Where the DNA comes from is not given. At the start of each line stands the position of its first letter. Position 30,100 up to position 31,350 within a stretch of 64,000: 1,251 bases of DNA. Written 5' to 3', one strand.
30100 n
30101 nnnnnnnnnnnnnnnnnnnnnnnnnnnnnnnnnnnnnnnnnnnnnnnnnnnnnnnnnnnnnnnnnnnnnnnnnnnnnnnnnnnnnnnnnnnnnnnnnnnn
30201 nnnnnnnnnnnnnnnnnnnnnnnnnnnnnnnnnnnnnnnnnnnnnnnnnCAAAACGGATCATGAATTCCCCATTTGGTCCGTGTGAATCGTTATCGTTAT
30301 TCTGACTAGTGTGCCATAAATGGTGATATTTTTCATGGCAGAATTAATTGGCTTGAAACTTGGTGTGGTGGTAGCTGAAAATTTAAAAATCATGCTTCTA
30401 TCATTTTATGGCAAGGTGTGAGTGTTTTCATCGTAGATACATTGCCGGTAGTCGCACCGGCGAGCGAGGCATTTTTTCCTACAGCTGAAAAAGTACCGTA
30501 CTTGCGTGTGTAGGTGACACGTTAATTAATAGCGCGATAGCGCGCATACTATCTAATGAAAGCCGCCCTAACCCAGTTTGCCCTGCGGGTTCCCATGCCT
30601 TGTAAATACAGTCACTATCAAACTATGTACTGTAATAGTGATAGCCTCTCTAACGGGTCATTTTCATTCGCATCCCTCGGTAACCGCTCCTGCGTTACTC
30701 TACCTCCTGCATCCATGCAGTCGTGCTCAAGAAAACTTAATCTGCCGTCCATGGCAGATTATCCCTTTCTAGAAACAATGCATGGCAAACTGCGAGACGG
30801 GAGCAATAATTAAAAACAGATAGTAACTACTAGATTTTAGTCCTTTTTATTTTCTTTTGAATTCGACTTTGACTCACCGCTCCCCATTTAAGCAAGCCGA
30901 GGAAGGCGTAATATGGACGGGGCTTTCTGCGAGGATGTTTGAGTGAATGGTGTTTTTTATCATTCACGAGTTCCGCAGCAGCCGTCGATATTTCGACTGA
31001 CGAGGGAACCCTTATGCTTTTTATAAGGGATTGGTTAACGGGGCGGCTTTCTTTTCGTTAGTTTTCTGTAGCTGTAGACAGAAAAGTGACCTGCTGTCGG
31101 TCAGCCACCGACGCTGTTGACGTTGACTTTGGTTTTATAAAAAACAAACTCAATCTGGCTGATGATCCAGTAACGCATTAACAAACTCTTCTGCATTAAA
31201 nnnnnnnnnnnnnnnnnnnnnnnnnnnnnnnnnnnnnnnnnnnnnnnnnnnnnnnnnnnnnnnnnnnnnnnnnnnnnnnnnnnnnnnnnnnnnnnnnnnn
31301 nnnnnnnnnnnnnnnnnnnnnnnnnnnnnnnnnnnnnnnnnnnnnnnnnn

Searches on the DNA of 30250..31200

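Call 7: search_rna_families(source=window, start=30250, end=31200, threshold=evalue, max_evalue=10, show_alignments=3)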
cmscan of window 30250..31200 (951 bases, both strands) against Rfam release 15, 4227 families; matches with E-value up to 10: 2.
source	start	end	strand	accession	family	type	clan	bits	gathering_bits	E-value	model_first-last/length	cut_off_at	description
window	30620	30788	-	RF01731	TwoAYGGAY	Cis-reg;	CL00106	29.9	43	0.02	1-168/168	no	TwoAYGGAY RNA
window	30253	30292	+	RF00093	SNORD18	Gene; snRNA; snoRNA; CD-box;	CL00047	16.6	41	4.7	1-71/71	no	Small nucleolar RNA SNORD18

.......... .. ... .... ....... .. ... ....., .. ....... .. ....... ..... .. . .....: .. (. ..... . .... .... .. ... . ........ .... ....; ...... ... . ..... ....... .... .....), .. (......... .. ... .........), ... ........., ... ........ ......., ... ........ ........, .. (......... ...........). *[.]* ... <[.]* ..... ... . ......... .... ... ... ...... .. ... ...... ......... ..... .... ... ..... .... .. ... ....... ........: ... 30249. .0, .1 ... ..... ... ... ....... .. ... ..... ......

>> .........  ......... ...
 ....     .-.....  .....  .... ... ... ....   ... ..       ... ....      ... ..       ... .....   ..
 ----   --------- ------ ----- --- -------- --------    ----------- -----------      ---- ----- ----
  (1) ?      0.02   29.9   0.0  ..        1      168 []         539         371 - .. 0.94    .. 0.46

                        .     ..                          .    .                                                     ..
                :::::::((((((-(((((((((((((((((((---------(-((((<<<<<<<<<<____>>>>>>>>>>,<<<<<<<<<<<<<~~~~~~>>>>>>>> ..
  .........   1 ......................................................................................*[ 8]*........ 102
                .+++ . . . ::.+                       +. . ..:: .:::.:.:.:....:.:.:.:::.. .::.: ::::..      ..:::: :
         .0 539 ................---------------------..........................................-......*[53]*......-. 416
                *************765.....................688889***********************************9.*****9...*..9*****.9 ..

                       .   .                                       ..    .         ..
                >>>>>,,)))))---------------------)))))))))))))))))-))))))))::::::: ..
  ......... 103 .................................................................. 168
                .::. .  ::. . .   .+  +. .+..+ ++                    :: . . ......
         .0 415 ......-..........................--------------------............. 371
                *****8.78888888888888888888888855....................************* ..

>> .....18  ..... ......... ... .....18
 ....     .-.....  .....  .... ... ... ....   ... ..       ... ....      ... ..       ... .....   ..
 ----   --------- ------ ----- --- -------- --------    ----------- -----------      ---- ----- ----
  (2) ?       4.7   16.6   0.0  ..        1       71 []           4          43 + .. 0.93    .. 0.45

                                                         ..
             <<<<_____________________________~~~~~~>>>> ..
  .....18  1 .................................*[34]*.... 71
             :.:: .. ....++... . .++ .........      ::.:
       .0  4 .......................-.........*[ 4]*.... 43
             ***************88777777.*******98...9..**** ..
